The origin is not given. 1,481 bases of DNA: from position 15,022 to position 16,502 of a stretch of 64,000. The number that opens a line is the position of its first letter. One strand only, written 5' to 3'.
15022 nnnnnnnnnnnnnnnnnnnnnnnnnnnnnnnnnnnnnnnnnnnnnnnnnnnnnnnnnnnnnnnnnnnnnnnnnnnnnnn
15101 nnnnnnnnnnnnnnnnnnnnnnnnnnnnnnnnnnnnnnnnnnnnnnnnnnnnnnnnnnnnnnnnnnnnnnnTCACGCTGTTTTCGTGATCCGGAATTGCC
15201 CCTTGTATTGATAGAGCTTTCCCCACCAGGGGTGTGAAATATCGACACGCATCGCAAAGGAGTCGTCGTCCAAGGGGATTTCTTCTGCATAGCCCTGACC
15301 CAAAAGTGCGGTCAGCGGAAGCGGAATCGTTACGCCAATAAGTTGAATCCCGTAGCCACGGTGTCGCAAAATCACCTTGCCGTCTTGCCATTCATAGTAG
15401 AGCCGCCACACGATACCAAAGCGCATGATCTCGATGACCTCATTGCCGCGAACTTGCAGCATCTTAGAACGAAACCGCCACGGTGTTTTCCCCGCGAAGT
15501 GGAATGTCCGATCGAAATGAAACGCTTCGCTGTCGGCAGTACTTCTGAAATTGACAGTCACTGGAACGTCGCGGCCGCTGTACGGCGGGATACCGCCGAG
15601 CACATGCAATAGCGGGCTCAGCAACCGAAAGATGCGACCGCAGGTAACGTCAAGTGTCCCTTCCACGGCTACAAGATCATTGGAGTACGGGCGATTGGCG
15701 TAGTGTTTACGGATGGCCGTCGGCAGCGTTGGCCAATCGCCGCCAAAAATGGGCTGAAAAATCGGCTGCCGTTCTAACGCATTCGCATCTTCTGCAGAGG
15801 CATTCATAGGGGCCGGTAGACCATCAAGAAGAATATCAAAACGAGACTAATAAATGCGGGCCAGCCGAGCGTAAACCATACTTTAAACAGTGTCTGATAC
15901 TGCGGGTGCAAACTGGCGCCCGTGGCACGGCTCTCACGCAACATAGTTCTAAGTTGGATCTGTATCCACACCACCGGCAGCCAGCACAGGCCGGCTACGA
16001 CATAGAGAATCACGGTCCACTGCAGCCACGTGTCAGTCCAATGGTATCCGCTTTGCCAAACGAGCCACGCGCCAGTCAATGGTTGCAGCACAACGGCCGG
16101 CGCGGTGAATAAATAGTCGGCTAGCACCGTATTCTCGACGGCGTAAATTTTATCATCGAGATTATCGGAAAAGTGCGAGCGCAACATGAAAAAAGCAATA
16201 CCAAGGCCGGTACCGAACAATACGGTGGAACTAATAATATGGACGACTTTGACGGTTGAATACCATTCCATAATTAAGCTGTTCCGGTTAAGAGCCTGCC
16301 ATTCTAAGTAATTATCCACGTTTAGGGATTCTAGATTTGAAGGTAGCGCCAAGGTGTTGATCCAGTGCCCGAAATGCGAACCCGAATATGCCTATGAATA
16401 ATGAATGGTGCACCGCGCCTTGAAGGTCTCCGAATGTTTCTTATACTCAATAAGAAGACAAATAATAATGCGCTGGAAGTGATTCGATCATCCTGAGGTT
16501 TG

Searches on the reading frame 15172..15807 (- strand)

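Call 5: search_protein_families(library=pfam, proteins=[window:15172-15807:-], max_evalue=0.01)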
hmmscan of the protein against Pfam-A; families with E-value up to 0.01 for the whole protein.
window:15172-15807:- (211 aa): 1 family
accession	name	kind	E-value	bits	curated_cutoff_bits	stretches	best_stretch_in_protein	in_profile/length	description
PF13761.12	DUF4166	-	3.5e-25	89.2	23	1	28-205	1-184/184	Domain of unknown function (DUF4166)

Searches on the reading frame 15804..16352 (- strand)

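Call 5: search_protein_families(library=pfam, proteins=[window:15804-16352:-], max_evalue=0.01)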
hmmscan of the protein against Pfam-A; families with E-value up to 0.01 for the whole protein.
window:15804-16352:- (182 aa): 1 family
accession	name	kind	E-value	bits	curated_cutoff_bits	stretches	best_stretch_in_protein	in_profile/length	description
PF10027.14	DUF2269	-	2.3e-52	177.5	28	1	33-181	2-150/150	Predicted integral membrane protein (DUF2269)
